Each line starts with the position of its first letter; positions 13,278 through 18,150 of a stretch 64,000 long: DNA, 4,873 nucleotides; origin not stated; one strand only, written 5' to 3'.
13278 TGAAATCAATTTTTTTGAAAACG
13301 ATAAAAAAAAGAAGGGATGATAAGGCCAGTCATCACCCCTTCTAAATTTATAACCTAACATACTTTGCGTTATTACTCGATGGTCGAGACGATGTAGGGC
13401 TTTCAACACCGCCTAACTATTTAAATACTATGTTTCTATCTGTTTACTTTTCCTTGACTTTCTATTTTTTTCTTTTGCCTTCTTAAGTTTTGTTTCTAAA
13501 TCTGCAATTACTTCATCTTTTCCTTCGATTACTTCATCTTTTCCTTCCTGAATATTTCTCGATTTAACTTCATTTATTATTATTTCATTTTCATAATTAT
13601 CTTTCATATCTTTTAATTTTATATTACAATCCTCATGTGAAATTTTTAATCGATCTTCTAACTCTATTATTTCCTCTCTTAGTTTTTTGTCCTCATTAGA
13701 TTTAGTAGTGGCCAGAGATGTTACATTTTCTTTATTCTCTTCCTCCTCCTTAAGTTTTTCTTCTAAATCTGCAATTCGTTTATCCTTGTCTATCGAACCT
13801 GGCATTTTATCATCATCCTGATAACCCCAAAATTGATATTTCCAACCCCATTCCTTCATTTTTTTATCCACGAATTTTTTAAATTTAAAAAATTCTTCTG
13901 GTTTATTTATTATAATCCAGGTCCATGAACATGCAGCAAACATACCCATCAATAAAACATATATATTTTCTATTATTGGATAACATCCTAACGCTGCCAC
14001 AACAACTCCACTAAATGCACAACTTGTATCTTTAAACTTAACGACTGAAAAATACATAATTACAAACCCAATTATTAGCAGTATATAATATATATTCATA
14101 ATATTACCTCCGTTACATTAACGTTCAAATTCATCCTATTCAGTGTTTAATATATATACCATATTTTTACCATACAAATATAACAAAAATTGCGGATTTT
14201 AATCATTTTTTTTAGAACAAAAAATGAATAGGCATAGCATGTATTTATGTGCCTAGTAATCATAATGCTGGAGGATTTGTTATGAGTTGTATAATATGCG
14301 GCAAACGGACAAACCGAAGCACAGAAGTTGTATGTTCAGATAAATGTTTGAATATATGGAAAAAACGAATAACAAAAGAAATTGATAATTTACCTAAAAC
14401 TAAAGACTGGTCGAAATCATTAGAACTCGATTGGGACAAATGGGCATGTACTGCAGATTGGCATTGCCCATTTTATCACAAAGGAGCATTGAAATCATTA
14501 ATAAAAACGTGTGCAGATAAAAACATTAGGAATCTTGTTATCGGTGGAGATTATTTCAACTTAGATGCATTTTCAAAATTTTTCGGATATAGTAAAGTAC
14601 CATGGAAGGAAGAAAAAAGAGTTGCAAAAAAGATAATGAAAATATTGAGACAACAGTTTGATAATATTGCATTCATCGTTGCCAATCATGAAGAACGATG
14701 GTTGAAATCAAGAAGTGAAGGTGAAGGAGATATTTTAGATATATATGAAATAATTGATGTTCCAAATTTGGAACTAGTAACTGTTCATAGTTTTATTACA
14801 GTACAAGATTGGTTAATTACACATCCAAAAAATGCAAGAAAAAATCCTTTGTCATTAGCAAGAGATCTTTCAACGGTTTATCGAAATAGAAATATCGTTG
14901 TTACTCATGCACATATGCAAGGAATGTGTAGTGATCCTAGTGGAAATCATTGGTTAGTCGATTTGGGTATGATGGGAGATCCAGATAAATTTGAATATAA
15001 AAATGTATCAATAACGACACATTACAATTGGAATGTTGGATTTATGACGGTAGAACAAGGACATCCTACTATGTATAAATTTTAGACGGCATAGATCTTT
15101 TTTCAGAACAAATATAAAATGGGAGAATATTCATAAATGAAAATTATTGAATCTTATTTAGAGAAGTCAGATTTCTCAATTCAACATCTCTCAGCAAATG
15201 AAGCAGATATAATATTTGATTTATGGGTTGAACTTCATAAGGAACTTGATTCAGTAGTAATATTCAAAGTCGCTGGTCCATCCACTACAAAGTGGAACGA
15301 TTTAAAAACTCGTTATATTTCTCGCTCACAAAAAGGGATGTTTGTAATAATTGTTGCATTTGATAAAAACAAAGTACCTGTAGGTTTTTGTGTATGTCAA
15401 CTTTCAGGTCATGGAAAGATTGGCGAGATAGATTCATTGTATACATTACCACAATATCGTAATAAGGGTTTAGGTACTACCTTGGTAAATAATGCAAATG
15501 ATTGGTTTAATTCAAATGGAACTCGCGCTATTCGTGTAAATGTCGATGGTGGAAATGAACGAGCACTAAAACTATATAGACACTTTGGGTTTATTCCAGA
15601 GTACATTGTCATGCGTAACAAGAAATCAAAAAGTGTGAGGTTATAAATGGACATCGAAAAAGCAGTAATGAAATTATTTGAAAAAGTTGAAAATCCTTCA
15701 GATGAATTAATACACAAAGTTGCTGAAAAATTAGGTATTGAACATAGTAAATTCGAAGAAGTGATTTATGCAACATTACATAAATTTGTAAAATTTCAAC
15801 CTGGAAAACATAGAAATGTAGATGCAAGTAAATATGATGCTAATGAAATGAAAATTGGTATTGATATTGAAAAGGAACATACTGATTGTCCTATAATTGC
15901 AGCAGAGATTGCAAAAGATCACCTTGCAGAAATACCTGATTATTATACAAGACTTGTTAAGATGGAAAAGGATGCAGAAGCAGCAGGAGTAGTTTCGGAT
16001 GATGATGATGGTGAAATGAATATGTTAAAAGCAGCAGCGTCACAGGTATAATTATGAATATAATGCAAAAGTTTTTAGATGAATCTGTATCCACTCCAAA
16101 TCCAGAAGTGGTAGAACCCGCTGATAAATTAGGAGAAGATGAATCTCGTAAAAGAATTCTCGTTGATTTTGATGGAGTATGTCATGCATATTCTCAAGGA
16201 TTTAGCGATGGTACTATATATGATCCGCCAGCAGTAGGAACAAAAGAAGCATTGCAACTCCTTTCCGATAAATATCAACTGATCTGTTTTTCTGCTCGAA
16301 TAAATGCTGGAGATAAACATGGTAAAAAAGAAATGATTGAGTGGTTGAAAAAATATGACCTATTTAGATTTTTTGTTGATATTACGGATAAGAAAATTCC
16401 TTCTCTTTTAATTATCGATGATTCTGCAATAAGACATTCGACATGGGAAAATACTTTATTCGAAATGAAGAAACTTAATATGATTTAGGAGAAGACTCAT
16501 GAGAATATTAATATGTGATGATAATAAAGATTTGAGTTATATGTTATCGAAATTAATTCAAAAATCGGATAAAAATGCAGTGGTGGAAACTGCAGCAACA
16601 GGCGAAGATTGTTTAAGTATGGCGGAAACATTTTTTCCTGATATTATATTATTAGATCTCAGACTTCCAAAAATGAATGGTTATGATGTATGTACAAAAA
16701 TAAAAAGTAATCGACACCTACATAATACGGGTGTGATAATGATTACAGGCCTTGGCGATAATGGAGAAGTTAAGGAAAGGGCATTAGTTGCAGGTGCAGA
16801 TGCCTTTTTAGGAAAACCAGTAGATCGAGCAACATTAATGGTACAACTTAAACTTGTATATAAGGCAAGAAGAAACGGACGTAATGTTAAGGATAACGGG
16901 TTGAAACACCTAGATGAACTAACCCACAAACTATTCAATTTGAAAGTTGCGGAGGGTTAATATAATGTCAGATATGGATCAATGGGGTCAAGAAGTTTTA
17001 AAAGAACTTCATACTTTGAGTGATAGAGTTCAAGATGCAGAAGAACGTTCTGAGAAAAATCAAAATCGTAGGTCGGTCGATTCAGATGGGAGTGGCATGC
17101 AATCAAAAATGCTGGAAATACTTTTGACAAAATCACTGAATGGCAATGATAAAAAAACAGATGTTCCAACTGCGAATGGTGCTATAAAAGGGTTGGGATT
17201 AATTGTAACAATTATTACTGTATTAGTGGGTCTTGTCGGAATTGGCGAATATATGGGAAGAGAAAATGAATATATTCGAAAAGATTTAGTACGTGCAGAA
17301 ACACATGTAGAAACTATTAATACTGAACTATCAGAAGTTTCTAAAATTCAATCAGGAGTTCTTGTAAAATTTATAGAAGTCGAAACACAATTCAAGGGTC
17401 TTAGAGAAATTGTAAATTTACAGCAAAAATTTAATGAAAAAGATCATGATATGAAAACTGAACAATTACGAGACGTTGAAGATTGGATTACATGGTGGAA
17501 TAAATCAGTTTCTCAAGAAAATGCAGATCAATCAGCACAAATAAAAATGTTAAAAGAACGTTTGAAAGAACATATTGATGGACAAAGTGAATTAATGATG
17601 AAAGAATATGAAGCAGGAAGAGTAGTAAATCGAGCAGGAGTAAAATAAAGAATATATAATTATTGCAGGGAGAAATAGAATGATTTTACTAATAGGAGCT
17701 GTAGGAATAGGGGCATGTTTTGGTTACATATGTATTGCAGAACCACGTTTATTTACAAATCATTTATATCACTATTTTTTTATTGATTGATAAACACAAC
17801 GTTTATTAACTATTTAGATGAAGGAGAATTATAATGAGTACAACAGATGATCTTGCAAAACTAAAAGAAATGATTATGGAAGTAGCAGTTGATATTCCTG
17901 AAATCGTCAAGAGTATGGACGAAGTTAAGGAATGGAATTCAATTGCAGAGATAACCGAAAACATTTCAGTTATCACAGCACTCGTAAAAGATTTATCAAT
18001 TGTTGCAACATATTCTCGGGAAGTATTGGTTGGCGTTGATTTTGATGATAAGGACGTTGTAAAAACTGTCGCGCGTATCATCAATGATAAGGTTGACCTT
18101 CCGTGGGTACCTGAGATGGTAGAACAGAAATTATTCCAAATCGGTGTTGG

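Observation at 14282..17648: Signalling-type cassette: metallophosphoesterase, GNAT, HAD hydrolase and a stand-alone CheY-like receiver domain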

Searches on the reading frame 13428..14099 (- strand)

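Call 3: search_protein_families(library=pfam, proteins=[window:13428-14099:-], max_evalue=0.1)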
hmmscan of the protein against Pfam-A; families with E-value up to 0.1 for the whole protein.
window:13428-14099:- (223 aa): 1 family
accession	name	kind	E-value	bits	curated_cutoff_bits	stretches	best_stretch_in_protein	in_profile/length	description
PF06785.16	UPF0242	-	0.003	18.1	33.5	1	104-206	79-181/194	Uncharacterised protein family (UPF0242) N-terminus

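Call 4: search_protein_families(library=phrogs, proteins=[window:13428-14099:-], max_evalue=0.01)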
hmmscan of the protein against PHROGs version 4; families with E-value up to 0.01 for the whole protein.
window:13428-14099:- (223 aa): 0 families

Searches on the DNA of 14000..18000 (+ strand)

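Call 6: search_dna_similar(query=window:14000-18000:+, collection=phages, mode=distant)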
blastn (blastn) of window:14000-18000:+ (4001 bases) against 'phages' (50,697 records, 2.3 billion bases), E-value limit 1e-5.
No match.

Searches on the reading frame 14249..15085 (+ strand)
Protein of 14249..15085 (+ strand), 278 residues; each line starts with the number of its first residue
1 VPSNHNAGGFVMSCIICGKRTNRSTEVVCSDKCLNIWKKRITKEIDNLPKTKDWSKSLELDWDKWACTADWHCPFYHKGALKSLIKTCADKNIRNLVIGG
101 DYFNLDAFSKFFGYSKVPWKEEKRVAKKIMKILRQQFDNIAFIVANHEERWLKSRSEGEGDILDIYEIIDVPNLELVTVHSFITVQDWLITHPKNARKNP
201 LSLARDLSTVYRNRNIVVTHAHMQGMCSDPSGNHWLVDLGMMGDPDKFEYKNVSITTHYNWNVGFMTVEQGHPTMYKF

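Call 3: search_protein_families(library=pfam, proteins=[window:14249-15085:+], max_evalue=0.1)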
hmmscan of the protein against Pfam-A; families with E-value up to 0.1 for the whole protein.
window:14249-15085:+ (278 aa): 2 families
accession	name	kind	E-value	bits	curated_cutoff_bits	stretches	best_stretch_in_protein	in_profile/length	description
PF00149.33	Metallophos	-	3.3e-05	24.8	21.5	1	66-226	4-162/191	Calcineurin-like phosphoesterase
PF09889.16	DUF2116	-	0.0024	18.2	26.8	1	14-41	6-32/59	Probable treble clef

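Call 4: search_protein_families(library=phrogs, proteins=[window:14249-15085:+], max_evalue=0.01)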
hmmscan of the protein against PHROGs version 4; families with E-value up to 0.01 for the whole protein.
window:14249-15085:+ (278 aa): 2 families
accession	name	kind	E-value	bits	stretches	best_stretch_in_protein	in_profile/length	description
phrog_221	-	other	3.7e-14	53.7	1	58-274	107-344/367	metallo-phosphoesterase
phrog_1271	-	DNA, RNA and nucleotide metabolism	0.0048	17.3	1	13-67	214-269/361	HNH endonuclease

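Call 12: search_protein_families(library=ncbifam, proteins=[window:14249-15085:+], max_evalue=0.01)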
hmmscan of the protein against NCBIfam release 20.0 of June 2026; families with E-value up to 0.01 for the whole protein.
window:14249-15085:+ (278 aa): 1 family
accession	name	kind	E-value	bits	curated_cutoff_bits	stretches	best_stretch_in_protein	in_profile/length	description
NF002362.0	PRK01343.1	equivalog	0.0084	15.8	79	0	13-36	20-43/66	DNA gyrase inhibitor YacG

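Call 52: search_solved_structures(query=window:14282-15082:+, max_evalue=0.1, show_alignments=1)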
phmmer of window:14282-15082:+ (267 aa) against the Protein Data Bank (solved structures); distinct sequences matched with E-value up to 0.1: 0.

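Call 85: search_protein_families(library=padloc, proteins=[window:14282-15082:+], max_evalue=0.01)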
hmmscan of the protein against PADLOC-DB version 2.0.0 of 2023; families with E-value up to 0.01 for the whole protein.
window:14282-15082:+ (267 aa): 0 families

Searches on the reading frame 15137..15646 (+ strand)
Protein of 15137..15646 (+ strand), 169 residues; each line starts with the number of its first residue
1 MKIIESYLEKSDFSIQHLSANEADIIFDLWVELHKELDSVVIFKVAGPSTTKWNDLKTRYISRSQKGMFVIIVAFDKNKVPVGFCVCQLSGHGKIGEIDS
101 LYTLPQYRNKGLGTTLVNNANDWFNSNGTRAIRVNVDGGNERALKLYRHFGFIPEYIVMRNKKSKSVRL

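Call 3: search_protein_families(library=pfam, proteins=[window:15137-15646:+], max_evalue=0.1)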
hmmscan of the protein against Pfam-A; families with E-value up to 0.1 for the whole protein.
window:15137-15646:+ (169 aa): 8 families
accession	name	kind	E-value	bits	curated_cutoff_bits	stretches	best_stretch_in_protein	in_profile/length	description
PF00583.31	Acetyltransf_1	-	2e-18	67.2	20.7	1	52-152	19-116/116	Acetyltransferase (GNAT) family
PF13508.13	Acetyltransf_7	-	1.3e-12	48.4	27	1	71-153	5-83/84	Acetyltransferase (GNAT) domain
PF13673.13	Acetyltransf_10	-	3.8e-08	33.8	23.6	1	64-153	26-108/128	Acetyltransferase (GNAT) domain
PF08445.16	FR47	-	2.8e-06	27.7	22.1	1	94-153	20-78/86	FR47-like protein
PF13302.13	Acetyltransf_3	-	4.1e-06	28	25.4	1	55-152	36-137/138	Acetyltransferase (GNAT) domain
PF14542.12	Acetyltransf_CG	-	0.017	15.7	30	1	92-132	21-61/80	GCN5-related N-acetyl-transferase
PF08444.16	Gly_acyl_tr_C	-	0.034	14.8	27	1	94-154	18-77/89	Aralkyl acyl-CoA:amino acid N-acyltransferase, C-terminal region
PF13523.12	Acetyltransf_8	-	0.052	13.6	27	1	100-155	84-140/145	Acetyltransferase (GNAT) domain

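Call 4: search_protein_families(library=phrogs, proteins=[window:15137-15646:+], max_evalue=0.01)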
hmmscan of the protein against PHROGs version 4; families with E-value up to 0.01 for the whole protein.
window:15137-15646:+ (169 aa): 5 families
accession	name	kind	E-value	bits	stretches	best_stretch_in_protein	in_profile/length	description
phrog_1249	-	other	1.2e-19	71.7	1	15-162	10-156/180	acetyltransferase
phrog_3810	-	other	5.4e-19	69.7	1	70-161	60-151/155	acetyltransferase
phrog_21214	-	other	2.1e-06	28.9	1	74-156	58-126/129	acetyltransferase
phrog_8663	-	unknown function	9.6e-05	22.5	1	61-165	187-292/314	-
phrog_1758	-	other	0.0092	16.9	0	106-154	110-160/184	acetyltransferase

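Call 12: search_protein_families(library=ncbifam, proteins=[window:15137-15646:+], max_evalue=0.01)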
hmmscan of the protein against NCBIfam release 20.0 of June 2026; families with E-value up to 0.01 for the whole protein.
window:15137-15646:+ (169 aa): 20 families
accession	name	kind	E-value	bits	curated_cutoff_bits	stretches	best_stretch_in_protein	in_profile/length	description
NF002959.0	PRK03624.1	equivalog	3.4e-10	39.8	124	1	12-162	6-139/147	GNAT family acetyltransferase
TIGR01575.1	rimI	equivalog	1.9e-07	31.3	86.4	1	75-153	37-113/132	ribosomal protein S18-alanine N-acetyltransferase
TIGR03448.1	mycothiol_MshD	equivalog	3.2e-07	30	163.1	1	73-153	203-286/294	mycothiol synthase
NF008212.0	PRK10975.1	equivalog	2.4e-06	27.5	219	1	72-152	141-220/232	dTDP-4-amino-4,6-dideoxy-D-galactose acyltransferase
NF007807.0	PRK10514.1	equivalog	9.2e-06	25.6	134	1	71-152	52-122/147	acetyltransferase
NF049894.1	CG3035_N_ac_Glu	equivalog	1.5e-05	24.4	280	1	100-153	237-290/300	N-acetylglutamate synthase, CG3035 family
NF053587.1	SpmdActasePaiA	equivalog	1.7e-05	24.7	250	1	97-153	92-148/172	spermidine/spermine N(1)-acetyltransferase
TIGR02382.1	wecD_rffC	equivalog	2.3e-05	24.1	195.1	1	97-151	125-179/191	dTDP-4-amino-4,6-dideoxy-D-galactose acyltransferase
NF043067.1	AAC_6p_group_E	equivalog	3.8e-05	23.6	140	1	79-153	47-128/140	aminoglycoside 6'-N-acetyltransferase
NF000482.1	AAC_3_XI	exception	0.00014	21.7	300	1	92-152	72-132/148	aminoglycoside N-acetyltransferase AAC(3)-XI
NF000359.1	sat3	exception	0.00032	20.8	360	1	20-152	22-152/180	streptothricin N-acetyltransferase Sat3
NF000487.1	stat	exception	0.00033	20.2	420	1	80-152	89-161/189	streptothricin N-acetyltransferase STAT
NF033083.0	AAC_3_I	equivalog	0.00053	20.2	200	1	59-152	37-134/145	AAC(3)-I family aminoglycoside N-acetyltransferase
TIGR03585.1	PseH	equivalog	0.00083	19.5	93.1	1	100-158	81-139/156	UDP-4-amino-4,6-dideoxy-N-acetyl-beta-L-altrosamine N-acetyltransferase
NF000135.2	AAC_6p_IIc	exception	0.0022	17.7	415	1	97-158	98-160/193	aminoglycoside N-acetyltransferase AAC(6')-IIc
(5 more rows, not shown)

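Call 85: search_protein_families(library=padloc, proteins=[window:15137-15643:+], max_evalue=0.01)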
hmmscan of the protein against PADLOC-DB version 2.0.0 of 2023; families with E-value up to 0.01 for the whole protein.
window:15137-15643:+ (169 aa): 0 families

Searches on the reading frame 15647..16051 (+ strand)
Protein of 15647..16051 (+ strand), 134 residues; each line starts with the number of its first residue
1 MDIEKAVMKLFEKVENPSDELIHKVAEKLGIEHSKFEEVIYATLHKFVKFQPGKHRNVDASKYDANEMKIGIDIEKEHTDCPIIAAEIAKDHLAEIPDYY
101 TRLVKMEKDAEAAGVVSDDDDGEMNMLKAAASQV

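Call 3: search_protein_families(library=pfam, proteins=[window:15647-16051:+], max_evalue=0.1)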
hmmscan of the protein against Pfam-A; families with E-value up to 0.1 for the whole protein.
window:15647-16051:+ (134 aa): 3 families
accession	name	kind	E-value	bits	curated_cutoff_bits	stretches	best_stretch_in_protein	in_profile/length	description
PF18905.5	DUF5661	-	4.9e-17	62.5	27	1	53-108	5-64/65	Protein of unknown function (DUF5661)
PF24044.1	DUF7353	-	0.06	13.6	27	0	18-44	10-36/60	Domain of unknown function (DUF7353)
PF20923.2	COMMD9_HN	-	0.065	14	27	1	6-49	7-49/75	COMMD9, helical N-terminal domain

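Call 4: search_protein_families(library=phrogs, proteins=[window:15647-16051:+], max_evalue=0.01)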
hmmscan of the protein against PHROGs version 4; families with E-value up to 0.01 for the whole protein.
window:15647-16051:+ (134 aa): 0 families

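Call 12: search_protein_families(library=ncbifam, proteins=[window:15647-16051:+], max_evalue=0.01)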
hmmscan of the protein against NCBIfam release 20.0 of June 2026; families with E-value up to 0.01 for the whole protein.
window:15647-16051:+ (134 aa): 0 families

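Call 85: search_protein_families(library=padloc, proteins=[window:15647-16048:+], max_evalue=0.01)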
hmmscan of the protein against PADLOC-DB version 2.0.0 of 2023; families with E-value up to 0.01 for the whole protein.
window:15647-16048:+ (134 aa): 0 families
